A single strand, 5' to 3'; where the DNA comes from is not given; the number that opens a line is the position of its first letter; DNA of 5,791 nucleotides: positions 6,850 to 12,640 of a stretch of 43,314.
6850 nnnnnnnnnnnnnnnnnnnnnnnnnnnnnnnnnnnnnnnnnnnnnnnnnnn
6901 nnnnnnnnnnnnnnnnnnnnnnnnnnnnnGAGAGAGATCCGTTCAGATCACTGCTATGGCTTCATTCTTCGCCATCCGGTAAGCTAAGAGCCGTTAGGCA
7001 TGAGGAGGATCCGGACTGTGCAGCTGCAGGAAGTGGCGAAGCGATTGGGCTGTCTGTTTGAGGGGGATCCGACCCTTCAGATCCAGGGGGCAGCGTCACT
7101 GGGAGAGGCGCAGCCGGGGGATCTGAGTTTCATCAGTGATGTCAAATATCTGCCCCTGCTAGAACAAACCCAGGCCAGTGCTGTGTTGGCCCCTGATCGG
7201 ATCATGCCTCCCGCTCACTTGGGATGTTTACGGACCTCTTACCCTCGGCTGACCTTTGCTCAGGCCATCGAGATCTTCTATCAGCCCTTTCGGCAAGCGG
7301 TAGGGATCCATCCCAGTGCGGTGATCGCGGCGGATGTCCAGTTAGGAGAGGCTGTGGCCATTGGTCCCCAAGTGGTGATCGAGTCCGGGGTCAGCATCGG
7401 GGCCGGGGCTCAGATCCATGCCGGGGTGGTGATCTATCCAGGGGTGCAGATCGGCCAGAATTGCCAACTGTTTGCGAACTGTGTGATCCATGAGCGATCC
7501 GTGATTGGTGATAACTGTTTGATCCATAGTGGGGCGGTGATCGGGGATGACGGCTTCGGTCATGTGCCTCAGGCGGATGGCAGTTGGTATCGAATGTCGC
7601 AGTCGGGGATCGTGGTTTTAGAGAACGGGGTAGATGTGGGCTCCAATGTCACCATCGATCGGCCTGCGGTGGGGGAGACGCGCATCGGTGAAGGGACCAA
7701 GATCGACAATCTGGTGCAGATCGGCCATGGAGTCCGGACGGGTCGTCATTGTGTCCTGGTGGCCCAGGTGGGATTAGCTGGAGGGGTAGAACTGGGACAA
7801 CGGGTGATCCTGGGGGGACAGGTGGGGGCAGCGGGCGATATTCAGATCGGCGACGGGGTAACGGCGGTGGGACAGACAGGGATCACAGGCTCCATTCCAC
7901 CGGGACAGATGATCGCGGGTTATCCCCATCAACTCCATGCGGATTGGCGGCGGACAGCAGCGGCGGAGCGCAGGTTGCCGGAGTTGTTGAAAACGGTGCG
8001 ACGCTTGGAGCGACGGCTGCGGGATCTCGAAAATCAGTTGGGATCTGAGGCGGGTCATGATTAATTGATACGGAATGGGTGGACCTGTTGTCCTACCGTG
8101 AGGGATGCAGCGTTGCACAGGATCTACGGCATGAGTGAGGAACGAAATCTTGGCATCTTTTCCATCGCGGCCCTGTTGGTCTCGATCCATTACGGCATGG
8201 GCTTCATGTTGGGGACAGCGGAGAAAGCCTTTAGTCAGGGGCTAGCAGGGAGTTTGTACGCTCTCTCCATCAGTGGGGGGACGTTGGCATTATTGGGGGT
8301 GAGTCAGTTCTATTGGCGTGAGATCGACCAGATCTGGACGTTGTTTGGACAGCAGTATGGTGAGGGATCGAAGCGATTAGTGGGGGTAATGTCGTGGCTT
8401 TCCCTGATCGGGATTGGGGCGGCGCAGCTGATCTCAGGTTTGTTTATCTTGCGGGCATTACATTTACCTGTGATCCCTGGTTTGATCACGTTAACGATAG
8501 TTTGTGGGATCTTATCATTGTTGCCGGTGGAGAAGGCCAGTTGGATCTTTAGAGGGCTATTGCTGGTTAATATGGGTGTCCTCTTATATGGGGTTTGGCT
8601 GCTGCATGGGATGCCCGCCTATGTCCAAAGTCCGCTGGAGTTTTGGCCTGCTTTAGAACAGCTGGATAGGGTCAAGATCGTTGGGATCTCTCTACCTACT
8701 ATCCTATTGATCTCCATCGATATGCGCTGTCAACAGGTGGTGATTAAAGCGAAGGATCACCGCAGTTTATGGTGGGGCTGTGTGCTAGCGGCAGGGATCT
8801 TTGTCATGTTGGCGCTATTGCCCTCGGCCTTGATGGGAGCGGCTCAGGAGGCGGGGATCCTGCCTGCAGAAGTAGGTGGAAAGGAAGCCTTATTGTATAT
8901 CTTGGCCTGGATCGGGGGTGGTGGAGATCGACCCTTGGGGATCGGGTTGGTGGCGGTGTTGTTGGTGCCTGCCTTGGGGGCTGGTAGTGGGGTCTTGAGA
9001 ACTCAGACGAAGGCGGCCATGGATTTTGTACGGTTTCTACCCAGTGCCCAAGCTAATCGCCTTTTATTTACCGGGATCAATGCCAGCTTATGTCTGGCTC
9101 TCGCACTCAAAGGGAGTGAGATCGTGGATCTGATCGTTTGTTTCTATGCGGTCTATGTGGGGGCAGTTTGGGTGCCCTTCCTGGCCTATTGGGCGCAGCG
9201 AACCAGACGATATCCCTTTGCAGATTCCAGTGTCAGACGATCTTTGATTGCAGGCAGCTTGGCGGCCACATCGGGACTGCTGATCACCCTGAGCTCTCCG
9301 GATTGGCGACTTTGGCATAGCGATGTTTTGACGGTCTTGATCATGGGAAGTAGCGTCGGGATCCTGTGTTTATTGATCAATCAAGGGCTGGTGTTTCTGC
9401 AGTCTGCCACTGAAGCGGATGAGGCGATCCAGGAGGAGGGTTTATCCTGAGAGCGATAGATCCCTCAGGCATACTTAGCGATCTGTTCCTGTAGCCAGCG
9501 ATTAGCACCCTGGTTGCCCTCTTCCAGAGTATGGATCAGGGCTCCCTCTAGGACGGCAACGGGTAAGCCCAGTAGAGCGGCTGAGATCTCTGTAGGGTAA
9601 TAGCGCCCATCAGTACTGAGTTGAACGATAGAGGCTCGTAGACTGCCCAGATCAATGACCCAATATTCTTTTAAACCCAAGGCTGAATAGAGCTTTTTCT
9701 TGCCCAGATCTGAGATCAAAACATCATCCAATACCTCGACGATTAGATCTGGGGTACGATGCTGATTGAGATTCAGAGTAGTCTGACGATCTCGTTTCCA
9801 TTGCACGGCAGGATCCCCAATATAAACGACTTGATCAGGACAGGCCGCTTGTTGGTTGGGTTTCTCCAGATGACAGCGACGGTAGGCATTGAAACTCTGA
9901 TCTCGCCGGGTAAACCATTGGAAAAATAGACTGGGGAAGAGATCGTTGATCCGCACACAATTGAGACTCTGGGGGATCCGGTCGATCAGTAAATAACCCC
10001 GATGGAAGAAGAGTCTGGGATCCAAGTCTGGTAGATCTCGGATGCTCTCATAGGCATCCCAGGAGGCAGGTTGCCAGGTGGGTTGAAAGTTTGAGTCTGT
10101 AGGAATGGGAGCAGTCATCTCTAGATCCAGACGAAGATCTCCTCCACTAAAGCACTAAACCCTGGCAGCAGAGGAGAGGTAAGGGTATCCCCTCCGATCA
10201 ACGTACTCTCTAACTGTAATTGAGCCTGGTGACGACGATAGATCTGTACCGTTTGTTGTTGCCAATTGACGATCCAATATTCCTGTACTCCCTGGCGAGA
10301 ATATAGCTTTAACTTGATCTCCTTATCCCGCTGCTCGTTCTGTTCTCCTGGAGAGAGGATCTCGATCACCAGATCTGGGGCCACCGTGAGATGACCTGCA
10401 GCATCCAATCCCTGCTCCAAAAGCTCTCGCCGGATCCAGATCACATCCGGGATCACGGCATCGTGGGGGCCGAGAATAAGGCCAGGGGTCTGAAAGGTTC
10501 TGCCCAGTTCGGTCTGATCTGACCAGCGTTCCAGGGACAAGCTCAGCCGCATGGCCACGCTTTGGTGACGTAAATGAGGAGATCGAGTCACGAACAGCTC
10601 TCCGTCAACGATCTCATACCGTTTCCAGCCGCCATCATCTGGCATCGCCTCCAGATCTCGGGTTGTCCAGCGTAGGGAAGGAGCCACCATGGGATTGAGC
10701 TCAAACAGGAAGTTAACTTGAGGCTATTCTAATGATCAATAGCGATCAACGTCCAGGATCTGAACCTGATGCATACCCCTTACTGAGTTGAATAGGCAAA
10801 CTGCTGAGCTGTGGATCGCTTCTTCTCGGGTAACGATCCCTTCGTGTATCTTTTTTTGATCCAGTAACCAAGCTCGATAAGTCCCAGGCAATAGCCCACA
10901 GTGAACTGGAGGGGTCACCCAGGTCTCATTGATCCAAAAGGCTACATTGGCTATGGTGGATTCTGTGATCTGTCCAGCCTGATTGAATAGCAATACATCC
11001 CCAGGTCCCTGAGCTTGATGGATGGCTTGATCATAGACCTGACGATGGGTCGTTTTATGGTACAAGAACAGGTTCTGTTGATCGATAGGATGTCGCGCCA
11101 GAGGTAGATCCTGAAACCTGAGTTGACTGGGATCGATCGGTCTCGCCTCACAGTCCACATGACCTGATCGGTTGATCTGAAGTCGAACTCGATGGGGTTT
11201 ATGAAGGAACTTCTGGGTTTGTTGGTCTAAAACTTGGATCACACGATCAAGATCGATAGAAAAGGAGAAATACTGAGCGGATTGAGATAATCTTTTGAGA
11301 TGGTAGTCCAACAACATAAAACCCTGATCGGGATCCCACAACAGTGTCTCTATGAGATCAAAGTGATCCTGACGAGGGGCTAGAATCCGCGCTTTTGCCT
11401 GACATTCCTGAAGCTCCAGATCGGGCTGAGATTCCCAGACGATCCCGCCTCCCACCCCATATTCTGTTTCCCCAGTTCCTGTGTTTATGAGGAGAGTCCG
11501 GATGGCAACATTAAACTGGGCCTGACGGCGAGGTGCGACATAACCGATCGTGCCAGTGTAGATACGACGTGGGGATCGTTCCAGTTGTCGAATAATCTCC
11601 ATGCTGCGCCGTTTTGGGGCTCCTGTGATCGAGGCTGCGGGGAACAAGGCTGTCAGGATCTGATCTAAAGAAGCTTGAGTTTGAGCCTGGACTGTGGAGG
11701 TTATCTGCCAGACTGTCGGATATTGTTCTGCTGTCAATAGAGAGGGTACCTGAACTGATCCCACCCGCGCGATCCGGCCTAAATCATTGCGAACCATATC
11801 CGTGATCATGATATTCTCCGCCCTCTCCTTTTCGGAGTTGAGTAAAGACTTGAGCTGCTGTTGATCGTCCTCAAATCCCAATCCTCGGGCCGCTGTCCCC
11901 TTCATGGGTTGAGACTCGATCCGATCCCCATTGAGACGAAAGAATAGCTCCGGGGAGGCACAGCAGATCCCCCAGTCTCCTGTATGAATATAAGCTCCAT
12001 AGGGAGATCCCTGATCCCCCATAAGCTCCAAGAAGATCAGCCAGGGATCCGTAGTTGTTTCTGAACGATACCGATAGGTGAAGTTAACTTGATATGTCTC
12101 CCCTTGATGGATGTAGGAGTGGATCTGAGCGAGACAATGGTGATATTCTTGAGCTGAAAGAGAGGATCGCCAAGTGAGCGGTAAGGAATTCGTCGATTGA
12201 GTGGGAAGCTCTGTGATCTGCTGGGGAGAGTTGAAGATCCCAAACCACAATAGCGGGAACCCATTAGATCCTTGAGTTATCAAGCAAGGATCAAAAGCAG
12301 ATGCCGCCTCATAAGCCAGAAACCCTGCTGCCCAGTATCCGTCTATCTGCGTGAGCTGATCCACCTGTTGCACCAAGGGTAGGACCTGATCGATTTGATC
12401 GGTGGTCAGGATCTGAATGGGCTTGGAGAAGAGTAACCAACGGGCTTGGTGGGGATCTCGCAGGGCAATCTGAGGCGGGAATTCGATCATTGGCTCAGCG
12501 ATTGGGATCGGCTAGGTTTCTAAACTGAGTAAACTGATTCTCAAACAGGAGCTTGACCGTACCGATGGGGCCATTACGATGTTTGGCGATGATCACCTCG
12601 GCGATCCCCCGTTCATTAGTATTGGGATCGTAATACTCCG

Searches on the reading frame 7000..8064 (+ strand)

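Call 23: search_protein_families(library=ncbifam, proteins=[window:7000-8064:+], max_evalue=1e-10)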
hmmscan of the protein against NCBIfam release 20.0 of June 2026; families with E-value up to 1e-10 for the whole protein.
window:7000-8064:+ (354 aa): 5 families
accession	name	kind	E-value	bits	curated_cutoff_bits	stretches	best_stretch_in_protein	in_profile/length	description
NF002060.0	PRK00892.1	subfamily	5.9e-118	393.9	207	1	6-341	3-343/345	UDP-3-O-(3-hydroxymyristoyl)glucosamine N-acyltransferase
TIGR01853.1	lipid_A_lpxD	equivalog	2.7e-101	338.8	242.5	1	11-332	1-324/325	UDP-3-O-(3-hydroxymyristoyl)glucosamine N-acyltransferase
NF003657.0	PRK05289.1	equivalog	3.4e-27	95.2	226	2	138-314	23-194/264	acyl-ACP--UDP-N-acetylglucosamine O-acyltransferase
TIGR01852.1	lipid_A_lpxA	equivalog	5.9e-26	91.3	231.05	2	144-313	24-188/254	acyl-ACP--UDP-N-acetylglucosamine O-acyltransferase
TIGR03570.1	NeuD_NnaD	subfamily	1.6e-18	67.1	160.8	1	98-182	85-169/202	NeuD/PglB/VioB family sugar acetyltransferase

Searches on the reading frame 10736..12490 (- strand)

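Call 23: search_protein_families(library=ncbifam, proteins=[window:10736-12490:-], max_evalue=1e-10)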
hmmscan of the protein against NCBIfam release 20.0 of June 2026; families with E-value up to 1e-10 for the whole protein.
window:10736-12490:- (584 aa): 31 families (the best 25 are shown)
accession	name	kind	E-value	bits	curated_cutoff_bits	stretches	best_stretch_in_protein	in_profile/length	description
NF005698.0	PRK07508.1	equivalog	4.7e-109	364.4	452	1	5-371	5-376/383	aminodeoxychorismate synthase component I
TIGR00553.1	pabB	equivalog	3.2e-102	342.1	328.4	1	55-370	2-329/329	aminodeoxychorismate synthase component I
TIGR01824.1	PabB-clade2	equivalog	5.2e-84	282.6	408.55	1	44-370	20-355/355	aminodeoxychorismate synthase, component I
NF004530.0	PRK05877.1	equivalog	7.6e-74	249.4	383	1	97-369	145-410/425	aminodeoxychorismate synthase component I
TIGR01820.1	TrpE-arch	equivalog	1.7e-66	225.4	512.05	1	111-368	185-442/449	anthranilate synthase component I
NF006563.0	PRK09070.1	equivalog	8e-66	222.5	514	1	112-369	181-439/447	aminodeoxychorismate synthase component I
TIGR00564.1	trpE_most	equivalog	4.7e-65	220.4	517.7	1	104-369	184-449/455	anthranilate synthase component I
NF012009.0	PRK15465.1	equivalog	2.1e-62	211.2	622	1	95-369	172-447/453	aminodeoxychorismate synthase component 1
NF004610.0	PRK05940.1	equivalog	1.5e-61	208.6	568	1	100-369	180-454/467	anthranilate synthase component I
NF010086.0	PRK13571.1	equivalog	1.3e-55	188.8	693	1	106-368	223-491/510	anthranilate synthase component I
NF010089.0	PRK13574.1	equivalog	1.8e-51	175.5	527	1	108-370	152-414/421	anthranilate synthase component I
NF010087.0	PRK13572.1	equivalog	3.2e-49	167.8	580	1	112-368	171-425/435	anthranilate synthase component I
NF005009.0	PRK06404.1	equivalog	1.2e-44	153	422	1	105-368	96-348/351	anthranilate synthase component I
NF010081.0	PRK13566.1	equivalog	1.2e-44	152.7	645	1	108-370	240-503/729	anthranilate synthase component I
NF005486.0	PRK07093.1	equivalog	4.3e-43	147.7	275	1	91-367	50-318/323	aminodeoxychorismate synthase component I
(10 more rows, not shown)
